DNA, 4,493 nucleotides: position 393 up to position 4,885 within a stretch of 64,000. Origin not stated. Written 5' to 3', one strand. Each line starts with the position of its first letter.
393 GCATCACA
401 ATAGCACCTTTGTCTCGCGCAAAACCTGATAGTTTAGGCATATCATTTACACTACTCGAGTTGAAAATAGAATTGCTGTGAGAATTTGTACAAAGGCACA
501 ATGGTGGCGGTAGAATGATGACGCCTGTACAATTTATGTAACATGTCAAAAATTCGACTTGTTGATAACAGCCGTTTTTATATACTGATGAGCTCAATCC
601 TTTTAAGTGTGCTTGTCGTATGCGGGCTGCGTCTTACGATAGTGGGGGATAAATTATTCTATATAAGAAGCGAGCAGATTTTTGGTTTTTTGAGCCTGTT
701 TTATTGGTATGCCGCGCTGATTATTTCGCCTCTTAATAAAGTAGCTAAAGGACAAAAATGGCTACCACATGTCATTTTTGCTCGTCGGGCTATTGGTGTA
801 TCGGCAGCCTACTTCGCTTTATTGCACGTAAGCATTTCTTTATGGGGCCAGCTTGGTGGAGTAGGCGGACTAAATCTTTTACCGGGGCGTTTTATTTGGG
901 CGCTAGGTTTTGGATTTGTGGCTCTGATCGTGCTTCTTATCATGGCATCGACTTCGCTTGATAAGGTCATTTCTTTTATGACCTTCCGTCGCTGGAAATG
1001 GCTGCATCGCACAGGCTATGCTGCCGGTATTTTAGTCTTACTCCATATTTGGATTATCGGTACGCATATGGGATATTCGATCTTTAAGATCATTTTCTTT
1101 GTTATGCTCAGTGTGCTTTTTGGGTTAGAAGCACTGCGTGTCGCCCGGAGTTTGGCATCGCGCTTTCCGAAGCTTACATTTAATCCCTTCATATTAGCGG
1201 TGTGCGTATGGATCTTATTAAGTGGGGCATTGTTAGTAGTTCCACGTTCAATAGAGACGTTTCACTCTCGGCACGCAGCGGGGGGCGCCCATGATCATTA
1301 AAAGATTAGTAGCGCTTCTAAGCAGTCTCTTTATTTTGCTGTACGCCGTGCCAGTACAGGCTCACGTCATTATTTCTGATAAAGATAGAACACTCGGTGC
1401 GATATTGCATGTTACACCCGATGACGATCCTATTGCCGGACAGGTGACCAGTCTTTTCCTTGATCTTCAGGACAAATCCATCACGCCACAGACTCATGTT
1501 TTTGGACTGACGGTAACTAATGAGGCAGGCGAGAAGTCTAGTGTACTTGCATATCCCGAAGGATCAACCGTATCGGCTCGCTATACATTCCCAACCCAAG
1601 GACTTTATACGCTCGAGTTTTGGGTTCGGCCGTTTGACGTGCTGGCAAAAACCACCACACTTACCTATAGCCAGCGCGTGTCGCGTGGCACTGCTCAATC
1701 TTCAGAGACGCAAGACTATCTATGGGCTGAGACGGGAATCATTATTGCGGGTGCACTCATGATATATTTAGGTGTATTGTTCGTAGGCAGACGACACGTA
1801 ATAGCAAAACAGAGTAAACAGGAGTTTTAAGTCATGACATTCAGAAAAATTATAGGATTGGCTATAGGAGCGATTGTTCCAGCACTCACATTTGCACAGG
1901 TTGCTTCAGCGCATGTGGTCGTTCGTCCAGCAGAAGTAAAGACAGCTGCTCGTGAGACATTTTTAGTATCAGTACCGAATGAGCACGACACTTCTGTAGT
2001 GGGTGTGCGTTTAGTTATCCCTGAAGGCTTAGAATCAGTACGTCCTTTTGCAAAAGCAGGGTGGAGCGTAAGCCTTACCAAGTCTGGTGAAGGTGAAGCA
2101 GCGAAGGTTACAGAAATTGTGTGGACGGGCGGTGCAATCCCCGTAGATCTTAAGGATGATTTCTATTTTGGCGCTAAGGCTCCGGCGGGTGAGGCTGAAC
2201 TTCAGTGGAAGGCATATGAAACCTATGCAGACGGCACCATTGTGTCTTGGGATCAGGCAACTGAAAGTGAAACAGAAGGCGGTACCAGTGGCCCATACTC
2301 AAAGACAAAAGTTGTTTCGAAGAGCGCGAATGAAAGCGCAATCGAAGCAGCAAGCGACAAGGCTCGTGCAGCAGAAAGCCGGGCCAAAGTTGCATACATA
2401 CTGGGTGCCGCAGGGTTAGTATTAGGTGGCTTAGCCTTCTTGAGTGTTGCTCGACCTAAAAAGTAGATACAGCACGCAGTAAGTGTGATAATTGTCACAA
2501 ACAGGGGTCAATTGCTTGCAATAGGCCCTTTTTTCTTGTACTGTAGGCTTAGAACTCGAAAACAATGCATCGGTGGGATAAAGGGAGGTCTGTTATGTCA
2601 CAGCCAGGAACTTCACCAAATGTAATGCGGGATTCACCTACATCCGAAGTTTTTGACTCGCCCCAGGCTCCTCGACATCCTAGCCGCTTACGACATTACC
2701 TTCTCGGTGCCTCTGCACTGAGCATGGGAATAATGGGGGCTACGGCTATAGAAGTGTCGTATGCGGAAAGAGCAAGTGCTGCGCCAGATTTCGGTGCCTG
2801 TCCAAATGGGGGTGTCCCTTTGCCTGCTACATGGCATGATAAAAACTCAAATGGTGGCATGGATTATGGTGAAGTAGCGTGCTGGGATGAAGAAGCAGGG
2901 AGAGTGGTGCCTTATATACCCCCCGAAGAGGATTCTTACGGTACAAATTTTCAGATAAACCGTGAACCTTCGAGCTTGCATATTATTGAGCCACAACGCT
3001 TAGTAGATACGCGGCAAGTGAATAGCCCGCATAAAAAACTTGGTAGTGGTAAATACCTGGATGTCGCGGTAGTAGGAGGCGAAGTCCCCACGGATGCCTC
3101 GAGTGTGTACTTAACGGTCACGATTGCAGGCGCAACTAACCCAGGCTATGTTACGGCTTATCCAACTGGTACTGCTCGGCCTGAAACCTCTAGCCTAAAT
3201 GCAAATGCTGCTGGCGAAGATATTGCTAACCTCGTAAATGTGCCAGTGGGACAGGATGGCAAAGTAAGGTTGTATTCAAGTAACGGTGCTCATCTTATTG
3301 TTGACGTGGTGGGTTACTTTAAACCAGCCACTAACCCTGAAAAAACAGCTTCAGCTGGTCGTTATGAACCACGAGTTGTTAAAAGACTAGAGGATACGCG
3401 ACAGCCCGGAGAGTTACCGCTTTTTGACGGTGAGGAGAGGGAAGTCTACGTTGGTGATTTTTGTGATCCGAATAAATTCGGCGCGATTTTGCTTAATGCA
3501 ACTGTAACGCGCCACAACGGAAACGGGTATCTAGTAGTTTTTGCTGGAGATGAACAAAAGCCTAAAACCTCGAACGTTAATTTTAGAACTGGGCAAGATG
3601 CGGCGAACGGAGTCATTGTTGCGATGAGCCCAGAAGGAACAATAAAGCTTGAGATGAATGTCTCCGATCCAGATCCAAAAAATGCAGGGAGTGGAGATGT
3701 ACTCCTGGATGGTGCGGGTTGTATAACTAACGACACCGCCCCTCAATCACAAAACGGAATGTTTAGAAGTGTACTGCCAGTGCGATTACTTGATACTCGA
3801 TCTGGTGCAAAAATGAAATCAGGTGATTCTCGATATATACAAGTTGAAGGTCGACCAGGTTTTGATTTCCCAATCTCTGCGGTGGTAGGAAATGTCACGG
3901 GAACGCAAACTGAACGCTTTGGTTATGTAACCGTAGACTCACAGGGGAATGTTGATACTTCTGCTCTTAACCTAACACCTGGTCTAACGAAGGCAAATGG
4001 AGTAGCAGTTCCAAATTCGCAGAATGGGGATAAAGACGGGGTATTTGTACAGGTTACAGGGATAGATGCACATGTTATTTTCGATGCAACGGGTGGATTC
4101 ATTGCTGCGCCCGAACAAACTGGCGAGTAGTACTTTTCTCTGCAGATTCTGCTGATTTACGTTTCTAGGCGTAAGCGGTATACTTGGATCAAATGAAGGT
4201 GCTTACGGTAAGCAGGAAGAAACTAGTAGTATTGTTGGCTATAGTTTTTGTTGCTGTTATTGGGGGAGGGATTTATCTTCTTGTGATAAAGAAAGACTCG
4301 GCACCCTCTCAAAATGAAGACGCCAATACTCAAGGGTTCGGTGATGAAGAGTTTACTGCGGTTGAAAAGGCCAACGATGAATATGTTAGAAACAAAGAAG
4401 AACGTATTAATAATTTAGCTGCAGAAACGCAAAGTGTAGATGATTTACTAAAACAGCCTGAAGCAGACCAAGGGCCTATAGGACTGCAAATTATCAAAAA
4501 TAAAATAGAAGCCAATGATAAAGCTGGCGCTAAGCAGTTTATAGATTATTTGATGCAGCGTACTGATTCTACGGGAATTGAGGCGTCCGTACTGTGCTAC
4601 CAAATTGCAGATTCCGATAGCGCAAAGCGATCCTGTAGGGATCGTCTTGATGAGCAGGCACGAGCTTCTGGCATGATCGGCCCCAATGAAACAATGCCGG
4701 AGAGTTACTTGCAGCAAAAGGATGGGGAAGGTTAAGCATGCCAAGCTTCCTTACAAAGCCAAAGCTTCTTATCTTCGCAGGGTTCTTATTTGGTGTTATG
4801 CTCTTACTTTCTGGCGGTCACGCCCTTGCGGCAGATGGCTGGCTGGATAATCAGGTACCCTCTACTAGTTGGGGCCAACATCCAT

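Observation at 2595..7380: Three secreted or anchored proteins of unknown function directly coupled to the type IV pilus locus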

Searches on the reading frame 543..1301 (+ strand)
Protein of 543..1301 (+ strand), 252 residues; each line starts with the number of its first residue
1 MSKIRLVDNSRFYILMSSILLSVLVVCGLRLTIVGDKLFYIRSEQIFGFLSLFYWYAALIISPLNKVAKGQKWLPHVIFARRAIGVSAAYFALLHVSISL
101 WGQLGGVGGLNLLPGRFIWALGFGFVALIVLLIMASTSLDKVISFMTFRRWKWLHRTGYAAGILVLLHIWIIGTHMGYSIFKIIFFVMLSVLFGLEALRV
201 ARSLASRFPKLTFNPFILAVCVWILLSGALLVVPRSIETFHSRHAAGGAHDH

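Call 7: search_protein_families(library=pfam, proteins=[window:543-1301:+], max_evalue=0.1)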
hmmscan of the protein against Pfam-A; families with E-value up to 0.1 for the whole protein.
window:543-1301:+ (252 aa): 1 family
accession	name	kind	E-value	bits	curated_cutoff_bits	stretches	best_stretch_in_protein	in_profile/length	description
PF01794.25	Ferric_reduct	-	2.5e-08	34.5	28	1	48-165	2-120/121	Ferric reductase like transmembrane component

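Call 8: search_protein_families(library=ncbifam, proteins=[window:543-1301:+], max_evalue=0.1)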
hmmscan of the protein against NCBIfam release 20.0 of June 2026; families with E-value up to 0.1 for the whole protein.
window:543-1301:+ (252 aa): 2 families
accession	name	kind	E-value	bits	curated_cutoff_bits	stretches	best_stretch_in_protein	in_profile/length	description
NF040998.1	MamZ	equivalog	1.1e-08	34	650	1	58-197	484-617/633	magnetosome biogenesis transporter MamZ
NF003831.1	PRK05419.1-2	equivalog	5.7e-07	29.2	130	1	46-191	46-188/212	protein-methionine-sulfoxide reductase heme-binding subunit MsrQ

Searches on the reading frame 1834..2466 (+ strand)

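Call 7: search_protein_families(library=pfam, proteins=[window:1834-2466:+], max_evalue=0.1)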
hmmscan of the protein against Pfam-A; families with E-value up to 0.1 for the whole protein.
window:1834-2466:+ (210 aa): 1 family
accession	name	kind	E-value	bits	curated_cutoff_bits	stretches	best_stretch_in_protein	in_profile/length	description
PF07987.16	DUF1775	-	1e-17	65.3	25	1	27-148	1-136/146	Domain of unkown function (DUF1775)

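Call 8: search_protein_families(library=ncbifam, proteins=[window:1834-2466:+], max_evalue=0.1)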
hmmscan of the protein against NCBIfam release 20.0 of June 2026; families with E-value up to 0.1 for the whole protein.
window:1834-2466:+ (210 aa): 0 families

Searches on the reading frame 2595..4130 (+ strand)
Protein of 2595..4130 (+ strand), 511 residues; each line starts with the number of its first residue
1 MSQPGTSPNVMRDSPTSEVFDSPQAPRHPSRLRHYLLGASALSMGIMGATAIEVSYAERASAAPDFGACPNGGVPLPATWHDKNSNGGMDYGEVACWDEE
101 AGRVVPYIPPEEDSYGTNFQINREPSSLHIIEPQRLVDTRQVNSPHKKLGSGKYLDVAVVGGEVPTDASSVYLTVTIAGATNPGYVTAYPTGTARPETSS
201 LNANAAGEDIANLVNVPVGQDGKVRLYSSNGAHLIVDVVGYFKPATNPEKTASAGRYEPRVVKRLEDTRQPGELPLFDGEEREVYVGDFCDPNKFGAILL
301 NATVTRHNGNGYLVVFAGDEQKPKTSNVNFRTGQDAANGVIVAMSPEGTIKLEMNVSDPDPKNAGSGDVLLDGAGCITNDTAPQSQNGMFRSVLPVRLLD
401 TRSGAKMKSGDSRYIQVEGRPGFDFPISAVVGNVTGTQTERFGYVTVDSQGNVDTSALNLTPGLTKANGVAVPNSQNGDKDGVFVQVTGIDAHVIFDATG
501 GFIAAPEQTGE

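Call 7: search_protein_families(library=pfam, proteins=[window:2595-4130:+], max_evalue=0.1)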
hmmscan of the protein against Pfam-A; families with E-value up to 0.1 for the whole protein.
window:2595-4130:+ (511 aa): 1 family
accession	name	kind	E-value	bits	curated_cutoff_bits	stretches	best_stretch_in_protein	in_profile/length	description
PF23657.1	DUF7151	-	0.01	16.2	27.2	1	68-95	14-40/46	Domain of unknown function (DUF7151)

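Call 8: search_protein_families(library=ncbifam, proteins=[window:2595-4130:+], max_evalue=0.1)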
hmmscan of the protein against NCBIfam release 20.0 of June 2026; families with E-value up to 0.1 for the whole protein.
window:2595-4130:+ (511 aa): 0 families

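Call 27: search_solved_structures(query=window:2595-4130:+, max_evalue=1)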
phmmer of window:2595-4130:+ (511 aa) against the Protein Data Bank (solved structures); distinct sequences matched with E-value up to 1: 0.

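Call 28: search_protein_families(library=phrogs, proteins=[window:2595-4130:+], max_evalue=0.1)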
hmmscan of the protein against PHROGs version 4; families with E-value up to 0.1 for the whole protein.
window:2595-4130:+ (511 aa): 0 families

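Call 94: list_cluster_members(proteins=[window:2595-4130:+, window:4193-4735:+, window:4738-7380:+, window:7456-8496:+])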
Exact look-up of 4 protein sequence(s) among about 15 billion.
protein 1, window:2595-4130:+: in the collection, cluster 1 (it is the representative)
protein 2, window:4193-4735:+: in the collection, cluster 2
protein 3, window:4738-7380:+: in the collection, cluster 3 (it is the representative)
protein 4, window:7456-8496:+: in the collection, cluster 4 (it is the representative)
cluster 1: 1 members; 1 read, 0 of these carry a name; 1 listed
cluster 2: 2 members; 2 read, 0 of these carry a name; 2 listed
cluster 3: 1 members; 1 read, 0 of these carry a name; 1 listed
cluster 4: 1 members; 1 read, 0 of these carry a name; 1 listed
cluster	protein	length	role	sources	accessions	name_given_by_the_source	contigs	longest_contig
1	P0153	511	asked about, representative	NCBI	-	-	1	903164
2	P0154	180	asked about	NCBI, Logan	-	-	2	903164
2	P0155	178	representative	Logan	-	-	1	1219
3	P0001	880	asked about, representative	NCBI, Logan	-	-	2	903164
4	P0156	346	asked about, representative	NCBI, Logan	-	-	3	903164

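Call 95: find_encoding_contigs(protein=P0153, flank=3000, max_places=3)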
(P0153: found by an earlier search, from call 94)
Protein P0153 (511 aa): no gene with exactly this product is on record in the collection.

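Call 96: find_encoding_contigs(protein=P0156, flank=1000, max_places=4)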
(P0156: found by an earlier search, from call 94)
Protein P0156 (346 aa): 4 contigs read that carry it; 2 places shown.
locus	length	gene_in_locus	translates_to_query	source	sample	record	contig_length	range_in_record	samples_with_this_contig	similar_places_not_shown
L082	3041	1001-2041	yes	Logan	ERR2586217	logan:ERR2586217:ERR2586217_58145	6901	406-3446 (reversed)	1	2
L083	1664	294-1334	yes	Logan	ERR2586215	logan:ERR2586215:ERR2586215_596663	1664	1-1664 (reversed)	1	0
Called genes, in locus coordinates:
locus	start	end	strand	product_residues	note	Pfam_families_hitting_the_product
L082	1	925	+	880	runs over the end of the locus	-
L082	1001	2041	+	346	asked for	PF11104:PilM_2, PF14450:FtsA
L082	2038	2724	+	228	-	-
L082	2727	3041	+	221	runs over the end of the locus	-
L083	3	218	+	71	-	?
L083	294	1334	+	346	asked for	PF11104:PilM_2, PF14450:FtsA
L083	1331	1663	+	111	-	?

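Call 110: search_protein_families(library=padloc, proteins=[window:2595-4130:+], max_evalue=0.01)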
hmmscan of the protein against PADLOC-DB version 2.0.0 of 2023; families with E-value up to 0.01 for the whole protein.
window:2595-4130:+ (511 aa): 0 families

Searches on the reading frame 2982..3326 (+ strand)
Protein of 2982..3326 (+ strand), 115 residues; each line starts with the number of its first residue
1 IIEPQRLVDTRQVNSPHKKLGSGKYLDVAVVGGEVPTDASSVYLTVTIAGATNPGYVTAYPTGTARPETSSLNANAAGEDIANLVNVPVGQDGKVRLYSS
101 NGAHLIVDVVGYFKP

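Call 99: search_solved_structures(query=A10, max_evalue=10)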
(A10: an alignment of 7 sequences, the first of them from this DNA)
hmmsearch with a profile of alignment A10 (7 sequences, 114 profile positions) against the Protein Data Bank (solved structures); distinct sequences matched with E-value up to 10: 4.
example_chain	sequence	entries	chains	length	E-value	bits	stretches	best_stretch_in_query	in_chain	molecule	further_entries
6vbl_A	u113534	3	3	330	0.85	12.8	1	15-76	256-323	Probable peptidoglycan D,D-transpeptidase PenA | Penicillin-binding protein 2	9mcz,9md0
6vbc_A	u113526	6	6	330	0.88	12.8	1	15-76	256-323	Probable peptidoglycan D,D-transpeptidase PenA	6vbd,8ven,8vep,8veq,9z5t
9osk_A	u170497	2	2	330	0.88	12.8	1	15-76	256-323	Probable peptidoglycan D,D-transpeptidase PenA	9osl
8vbz_A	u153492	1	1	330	0.88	12.8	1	15-76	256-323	Probable peptidoglycan D,D-transpeptidase PenA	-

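Call 100: search_protein_families(library=pfam, alignment_id=A10, max_evalue=10)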
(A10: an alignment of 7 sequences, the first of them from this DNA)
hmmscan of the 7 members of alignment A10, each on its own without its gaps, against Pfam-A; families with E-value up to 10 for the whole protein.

A. member 1, seq(115 aa): 0 families

B. families by the number of members that match (of 7 scanned): 1 family
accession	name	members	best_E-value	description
PF16149.10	DUF4857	1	0.019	Domain of unknown function (DUF4857)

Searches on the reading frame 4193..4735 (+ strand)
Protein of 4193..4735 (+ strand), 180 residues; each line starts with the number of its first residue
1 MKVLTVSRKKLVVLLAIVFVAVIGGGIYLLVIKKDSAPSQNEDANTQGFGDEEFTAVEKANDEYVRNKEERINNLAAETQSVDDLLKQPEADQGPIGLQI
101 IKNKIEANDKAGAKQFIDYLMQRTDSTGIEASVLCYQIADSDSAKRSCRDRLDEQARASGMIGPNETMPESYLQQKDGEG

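Call 7: search_protein_families(library=pfam, proteins=[window:4193-4735:+], max_evalue=0.1)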
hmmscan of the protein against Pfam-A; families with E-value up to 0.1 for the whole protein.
window:4193-4735:+ (180 aa): 0 families

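Call 8: search_protein_families(library=ncbifam, proteins=[window:4193-4735:+], max_evalue=0.1)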
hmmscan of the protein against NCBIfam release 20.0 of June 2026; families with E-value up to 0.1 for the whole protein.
window:4193-4735:+ (180 aa): 3 families
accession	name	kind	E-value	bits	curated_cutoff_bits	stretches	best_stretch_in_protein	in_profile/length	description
NF004285.1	PRK05696.1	equivalog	0.0076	16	179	1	7-47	16-54/171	flagellar basal body-associated protein FliL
TIGR04361.1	TrbK_Ti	equivalog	0.051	13.9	50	1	9-45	2-39/64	entry exclusion protein TrbK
NF009420.1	PRK12785.1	equivalog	0.053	13.3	197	1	7-46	18-57/161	flagellar basal body-associated protein FliL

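Call 28: search_protein_families(library=phrogs, proteins=[window:4193-4735:+], max_evalue=0.1)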
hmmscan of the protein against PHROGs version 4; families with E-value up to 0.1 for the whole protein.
window:4193-4735:+ (180 aa): 3 families
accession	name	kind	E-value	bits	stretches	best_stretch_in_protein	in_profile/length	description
phrog_736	-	unknown function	0.0048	18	1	1-62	3-49/112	-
phrog_24256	-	unknown function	0.018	16.1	1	11-88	7-82/118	-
phrog_7547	-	unknown function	0.025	13.8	1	31-114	679-764/824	-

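Call 88: search_protein_families(library=pfam, alignment_id=A7, max_evalue=0.01)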
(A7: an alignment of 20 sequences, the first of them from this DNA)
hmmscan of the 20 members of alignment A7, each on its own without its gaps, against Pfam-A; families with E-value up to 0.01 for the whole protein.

A. member 1, seq(180 aa): 0 families

B. families by the number of members that match (of 20 scanned): 26 families (the first 25 are shown)
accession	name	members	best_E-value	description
PF13181.12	TPR_8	13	3.3e-12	Tetratricopeptide repeat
PF07719.23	TPR_2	13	8.4e-12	Tetratricopeptide repeat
PF13424.12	TPR_12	13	5.4e-08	Tetratricopeptide repeat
PF00515.34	TPR_1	12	7e-12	Tetratricopeptide repeat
PF13174.12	TPR_6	10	2.6e-07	Tetratricopeptide repeat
PF13176.12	TPR_7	10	4.2e-07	Tetratricopeptide repeat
PF13428.12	TPR_14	10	9e-07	Tetratricopeptide repeat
PF13432.12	TPR_16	8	1.8e-10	Tetratricopeptide repeat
PF13414.12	TPR_11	5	2.7e-06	TPR repeat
PF13374.12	TPR_10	5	0.0014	Tetratricopeptide repeat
PF14559.12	TPR_19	4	3.7e-06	Tetratricopeptide repeat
PF10602.15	RPN7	3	0.00019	26S proteasome subunit RPN7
PF23914.1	TPR_CcmH_CycH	3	0.00034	Cytochrome c-type biogenesis protein H TPR domain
PF25062.1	ARM_TT21_N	2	0.00033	Tetratricopeptide repeat protein 21 N-terminal ARM repeat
PF09976.15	TPR_21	2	0.0032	Tetratricopeptide repeat-like domain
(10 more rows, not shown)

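Call 89: search_solved_structures(query=A7, max_evalue=0.1)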
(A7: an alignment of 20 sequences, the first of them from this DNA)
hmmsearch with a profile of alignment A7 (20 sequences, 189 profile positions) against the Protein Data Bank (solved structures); distinct sequences matched with E-value up to 0.1: 348 (the best 60 are shown).
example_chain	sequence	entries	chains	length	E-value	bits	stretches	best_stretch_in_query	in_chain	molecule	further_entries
9qhb_A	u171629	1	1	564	4.2e-101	339.9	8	100-183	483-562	Engineered tetratricopeptide repeat protein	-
8bu0_A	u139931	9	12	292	4.5e-54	186.5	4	100-167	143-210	Consensus tetratricopeptide repeat protein | Crystal structure of an 8-repeat consensus TPR superhelix with Zinc. | Monomer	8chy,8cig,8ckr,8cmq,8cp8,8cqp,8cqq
9qhc_A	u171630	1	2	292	4.6e-52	180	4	100-166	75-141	Engineered tetratricopeptide repeat protein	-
7obi_A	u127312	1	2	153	6.1e-28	101.3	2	101-167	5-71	CTPR-rv4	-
2fo7_A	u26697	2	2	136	1.9e-27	99.7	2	100-166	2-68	SYNTHETIC CONSENSUS TPR PROTEIN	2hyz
8ch0_A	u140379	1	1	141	2e-27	99.6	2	100-167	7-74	Consensus tetratricopeptide repeat protein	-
2wqh_A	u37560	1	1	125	4.7e-27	98.4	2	99-167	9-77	CTPR3Y3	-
9gzg_A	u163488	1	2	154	1.8e-26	96.5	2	104-167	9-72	Engineered CTPR protein with glutamic acids for conductivity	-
1na0_A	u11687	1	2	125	2.6e-26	96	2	100-166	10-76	designed protein CTPR3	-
7yea_A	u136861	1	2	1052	1e-24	90.8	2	102-166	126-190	UDP-N-acetylglucosamine--peptide N-acetylglucosaminyltransferase 110 kDa subunit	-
7yeh_B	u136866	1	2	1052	1e-24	90.8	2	102-166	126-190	UDP-N-acetylglucosamine--peptide N-acetylglucosaminyltransferase 110 kDa subunit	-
7ntf_A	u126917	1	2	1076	1.1e-24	90.6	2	102-166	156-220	Isoform 1 of UDP-N-acetylglucosamine--peptide N-acetylglucosaminyltransferase 110 kDa subu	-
1w3b_A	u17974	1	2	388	3.5e-22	82.5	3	102-166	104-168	UDP-N-ACETYLGLUCOSAMINE--PEPTIDE N-ACETYLGLUCOSAMINYLTRANSFERASE 110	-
6eou_A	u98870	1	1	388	6.2e-22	81.7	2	102-166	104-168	UDP-N-acetylglucosamine--peptide N-acetylglucosaminyltransferase 110 kDa subunit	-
6v8e_A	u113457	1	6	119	6.4e-22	81.7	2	100-183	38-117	Designed protein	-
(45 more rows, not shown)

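Call 110: search_protein_families(library=padloc, proteins=[window:4193-4735:+], max_evalue=0.01)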
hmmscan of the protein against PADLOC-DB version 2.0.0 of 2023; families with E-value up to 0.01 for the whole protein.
window:4193-4735:+ (180 aa): 0 families
